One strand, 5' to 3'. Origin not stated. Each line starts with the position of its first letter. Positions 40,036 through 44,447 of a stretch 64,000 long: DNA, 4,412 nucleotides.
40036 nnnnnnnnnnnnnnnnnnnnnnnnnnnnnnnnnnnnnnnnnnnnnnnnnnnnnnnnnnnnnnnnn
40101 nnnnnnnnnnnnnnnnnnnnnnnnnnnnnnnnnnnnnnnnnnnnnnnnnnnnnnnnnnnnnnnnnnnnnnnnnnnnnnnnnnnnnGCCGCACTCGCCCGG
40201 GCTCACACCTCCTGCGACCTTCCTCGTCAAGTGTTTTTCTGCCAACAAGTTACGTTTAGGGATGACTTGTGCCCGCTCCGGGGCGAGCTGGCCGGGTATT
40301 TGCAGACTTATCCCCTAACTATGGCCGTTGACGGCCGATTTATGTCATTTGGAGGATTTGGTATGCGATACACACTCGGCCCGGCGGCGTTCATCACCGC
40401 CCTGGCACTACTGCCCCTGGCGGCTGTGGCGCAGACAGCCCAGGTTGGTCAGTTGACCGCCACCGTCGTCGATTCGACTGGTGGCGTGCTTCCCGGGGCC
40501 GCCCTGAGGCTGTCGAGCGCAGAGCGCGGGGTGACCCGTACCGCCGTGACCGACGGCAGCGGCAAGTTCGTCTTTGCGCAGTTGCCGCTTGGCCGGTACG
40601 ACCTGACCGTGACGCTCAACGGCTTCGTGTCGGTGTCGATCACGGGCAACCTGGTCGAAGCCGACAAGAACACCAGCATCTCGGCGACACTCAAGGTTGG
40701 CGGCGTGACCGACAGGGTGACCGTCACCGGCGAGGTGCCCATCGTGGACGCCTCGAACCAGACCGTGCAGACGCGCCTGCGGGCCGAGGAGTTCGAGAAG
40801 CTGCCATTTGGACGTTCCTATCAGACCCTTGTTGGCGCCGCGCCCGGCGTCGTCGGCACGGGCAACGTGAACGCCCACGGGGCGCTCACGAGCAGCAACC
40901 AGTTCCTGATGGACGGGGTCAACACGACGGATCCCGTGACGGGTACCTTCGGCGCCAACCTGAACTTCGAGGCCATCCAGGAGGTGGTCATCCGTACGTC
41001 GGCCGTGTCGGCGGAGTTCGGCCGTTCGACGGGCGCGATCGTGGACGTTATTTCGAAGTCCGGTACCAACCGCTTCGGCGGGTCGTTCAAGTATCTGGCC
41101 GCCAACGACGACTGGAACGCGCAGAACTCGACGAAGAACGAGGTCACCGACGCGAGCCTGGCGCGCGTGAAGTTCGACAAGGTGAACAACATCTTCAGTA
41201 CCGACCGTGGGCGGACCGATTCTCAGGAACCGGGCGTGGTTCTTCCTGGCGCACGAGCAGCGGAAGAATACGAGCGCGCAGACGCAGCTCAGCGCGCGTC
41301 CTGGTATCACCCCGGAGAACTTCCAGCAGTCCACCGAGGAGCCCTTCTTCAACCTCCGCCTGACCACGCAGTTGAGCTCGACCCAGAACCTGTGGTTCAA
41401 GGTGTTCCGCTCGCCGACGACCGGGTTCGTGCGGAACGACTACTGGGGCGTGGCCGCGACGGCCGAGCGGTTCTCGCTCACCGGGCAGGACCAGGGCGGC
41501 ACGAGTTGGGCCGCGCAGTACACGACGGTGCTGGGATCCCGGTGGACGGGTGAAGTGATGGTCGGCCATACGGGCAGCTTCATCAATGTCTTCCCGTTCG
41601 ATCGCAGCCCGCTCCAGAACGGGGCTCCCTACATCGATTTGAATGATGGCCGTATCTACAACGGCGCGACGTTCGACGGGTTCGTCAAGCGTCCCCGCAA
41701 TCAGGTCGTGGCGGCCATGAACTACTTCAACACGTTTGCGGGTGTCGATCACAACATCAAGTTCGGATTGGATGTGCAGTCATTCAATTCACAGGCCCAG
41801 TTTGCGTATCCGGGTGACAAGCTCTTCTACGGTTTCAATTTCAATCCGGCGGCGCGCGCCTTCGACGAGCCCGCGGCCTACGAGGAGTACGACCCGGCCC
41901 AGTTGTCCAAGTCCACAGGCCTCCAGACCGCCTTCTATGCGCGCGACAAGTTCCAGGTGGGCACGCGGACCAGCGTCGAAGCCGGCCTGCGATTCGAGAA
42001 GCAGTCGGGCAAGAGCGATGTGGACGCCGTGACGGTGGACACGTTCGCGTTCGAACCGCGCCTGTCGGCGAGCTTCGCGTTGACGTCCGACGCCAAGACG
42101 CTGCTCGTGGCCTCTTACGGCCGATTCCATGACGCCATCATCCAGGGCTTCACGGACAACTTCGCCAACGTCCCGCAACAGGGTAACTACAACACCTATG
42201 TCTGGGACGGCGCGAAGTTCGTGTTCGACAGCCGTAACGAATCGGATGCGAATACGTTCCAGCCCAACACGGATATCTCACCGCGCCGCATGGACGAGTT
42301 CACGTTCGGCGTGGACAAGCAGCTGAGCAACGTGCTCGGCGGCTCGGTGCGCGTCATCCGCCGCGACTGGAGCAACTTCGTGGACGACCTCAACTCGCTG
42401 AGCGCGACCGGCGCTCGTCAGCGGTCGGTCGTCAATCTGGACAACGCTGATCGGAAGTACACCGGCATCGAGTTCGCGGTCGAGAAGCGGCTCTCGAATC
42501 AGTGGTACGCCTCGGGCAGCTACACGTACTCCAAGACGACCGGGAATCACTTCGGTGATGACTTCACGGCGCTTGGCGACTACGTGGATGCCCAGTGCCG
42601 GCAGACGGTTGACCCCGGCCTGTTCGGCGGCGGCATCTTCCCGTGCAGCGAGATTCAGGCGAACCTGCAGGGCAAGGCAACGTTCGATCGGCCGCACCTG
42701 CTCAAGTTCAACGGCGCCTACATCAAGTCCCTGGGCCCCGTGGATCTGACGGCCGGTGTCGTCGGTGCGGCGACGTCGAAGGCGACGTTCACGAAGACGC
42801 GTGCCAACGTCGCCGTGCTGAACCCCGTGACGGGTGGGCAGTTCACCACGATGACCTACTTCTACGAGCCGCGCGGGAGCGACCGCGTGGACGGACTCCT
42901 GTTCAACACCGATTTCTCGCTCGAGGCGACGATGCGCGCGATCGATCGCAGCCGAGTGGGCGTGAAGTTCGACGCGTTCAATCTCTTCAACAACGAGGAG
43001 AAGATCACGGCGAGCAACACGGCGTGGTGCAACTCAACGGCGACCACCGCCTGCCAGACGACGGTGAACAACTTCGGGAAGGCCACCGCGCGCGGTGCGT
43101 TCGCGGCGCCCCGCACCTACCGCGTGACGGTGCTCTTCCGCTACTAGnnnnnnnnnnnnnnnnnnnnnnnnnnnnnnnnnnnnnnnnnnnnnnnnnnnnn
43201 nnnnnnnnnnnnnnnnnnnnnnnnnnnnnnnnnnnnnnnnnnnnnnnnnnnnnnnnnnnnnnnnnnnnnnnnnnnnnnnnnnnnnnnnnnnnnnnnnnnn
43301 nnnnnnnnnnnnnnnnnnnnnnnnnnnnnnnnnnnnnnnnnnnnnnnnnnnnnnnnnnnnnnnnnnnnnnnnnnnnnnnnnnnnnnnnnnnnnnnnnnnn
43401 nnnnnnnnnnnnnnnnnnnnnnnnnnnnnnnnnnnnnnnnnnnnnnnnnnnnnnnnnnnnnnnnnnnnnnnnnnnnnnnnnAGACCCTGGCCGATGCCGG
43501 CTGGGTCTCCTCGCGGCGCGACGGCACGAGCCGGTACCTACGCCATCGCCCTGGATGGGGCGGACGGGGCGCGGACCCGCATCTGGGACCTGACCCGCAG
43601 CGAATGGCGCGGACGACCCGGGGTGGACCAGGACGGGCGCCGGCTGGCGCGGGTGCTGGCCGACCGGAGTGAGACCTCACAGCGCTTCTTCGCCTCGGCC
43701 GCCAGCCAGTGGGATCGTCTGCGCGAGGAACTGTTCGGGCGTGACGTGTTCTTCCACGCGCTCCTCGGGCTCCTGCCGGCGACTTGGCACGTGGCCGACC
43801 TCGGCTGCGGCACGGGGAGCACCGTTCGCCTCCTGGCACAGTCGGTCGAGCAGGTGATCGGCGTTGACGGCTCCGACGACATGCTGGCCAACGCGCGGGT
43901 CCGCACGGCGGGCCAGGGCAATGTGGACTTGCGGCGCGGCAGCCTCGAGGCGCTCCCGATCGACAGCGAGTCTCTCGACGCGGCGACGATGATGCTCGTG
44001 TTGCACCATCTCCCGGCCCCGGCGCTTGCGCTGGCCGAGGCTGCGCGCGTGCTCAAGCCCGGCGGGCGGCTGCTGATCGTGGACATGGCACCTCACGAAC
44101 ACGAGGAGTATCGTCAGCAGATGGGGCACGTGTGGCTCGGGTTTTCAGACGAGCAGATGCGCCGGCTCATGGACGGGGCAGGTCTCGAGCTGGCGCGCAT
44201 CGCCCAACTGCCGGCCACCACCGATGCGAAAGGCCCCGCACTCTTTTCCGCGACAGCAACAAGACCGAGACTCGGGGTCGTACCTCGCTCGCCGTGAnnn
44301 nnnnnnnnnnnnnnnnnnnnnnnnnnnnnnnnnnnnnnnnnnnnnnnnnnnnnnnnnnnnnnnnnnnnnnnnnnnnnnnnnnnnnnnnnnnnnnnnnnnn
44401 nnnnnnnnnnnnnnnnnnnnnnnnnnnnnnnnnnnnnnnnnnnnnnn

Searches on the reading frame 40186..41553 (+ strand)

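Call 46: search_protein_families(library=pfam, proteins=[window:40186-41553:+], max_evalue=0.0001)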
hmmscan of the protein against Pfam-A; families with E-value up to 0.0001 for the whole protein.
window:40186-41553:+ (455 aa): 2 families
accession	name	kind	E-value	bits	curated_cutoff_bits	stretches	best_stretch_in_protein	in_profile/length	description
PF13620.12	CarboxypepD_reg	-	2.1e-16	60.5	32.3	1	90-170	2-82/82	Carboxypeptidase regulatory-like domain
PF13715.12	CarbopepD_reg_2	-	1.7e-06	28.4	32.2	1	93-166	4-73/88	CarboxypepD_reg-like domain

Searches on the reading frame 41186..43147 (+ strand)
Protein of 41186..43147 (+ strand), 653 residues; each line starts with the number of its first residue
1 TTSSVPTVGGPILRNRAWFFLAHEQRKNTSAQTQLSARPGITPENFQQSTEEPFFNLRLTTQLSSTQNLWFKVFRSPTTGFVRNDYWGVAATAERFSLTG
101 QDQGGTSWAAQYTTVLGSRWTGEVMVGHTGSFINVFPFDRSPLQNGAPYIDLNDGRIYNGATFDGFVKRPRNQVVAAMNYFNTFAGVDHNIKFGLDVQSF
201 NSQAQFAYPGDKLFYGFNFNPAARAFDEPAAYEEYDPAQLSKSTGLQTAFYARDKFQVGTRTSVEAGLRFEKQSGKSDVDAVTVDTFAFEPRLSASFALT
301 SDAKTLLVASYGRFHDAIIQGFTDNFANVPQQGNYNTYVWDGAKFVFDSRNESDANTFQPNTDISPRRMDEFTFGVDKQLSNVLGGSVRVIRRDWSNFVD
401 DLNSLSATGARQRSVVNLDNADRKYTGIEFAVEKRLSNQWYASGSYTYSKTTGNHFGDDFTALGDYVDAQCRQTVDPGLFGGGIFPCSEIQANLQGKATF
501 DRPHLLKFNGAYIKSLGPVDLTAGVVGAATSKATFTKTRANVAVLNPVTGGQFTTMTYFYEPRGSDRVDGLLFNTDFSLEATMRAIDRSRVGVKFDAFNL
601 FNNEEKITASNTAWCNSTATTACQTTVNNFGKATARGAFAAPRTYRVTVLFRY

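Call 46: search_protein_families(library=pfam, proteins=[window:41186-43147:+], max_evalue=0.0001)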
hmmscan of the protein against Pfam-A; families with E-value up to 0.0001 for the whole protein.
window:41186-43147:+ (653 aa): 1 family
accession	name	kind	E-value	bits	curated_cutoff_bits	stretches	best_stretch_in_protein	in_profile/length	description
PF25183.1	OMP_b-brl_4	-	4.2e-19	68.9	30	2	47-276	149-396/838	Outer membrane beta barrel domain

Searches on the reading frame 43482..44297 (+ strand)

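Call 46: search_protein_families(library=pfam, proteins=[window:43482-44297:+], max_evalue=0.0001)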
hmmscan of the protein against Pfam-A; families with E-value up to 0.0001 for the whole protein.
window:43482-44297:+ (271 aa): 7 families
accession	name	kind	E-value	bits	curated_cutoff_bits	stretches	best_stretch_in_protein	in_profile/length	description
PF08241.18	Methyltransf_11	-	1.8e-26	93.1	21.2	1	106-199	2-95/95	Methyltransferase domain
PF13649.12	Methyltransf_25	-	4.6e-23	82.2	27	1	104-195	1-97/97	Methyltransferase domain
PF13847.12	Methyltransf_31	-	5.8e-18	65.4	27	1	103-205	6-120/145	Methyltransferase domain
PF08242.18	Methyltransf_12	-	5.1e-17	62.9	30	1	106-197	2-98/98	Methyltransferase domain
PF13489.12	Methyltransf_23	-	1.8e-14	54.2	27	1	95-237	17-161/164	Methyltransferase domain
PF01209.24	Ubie_methyltran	-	1.1e-13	51.6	20.1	1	103-213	50-165/233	ubiE/COQ5 methyltransferase family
PF08003.17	Methyltransf_9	-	1.6e-05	24.5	23.8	1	103-199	118-217/315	Protein of unknown function (DUF1698)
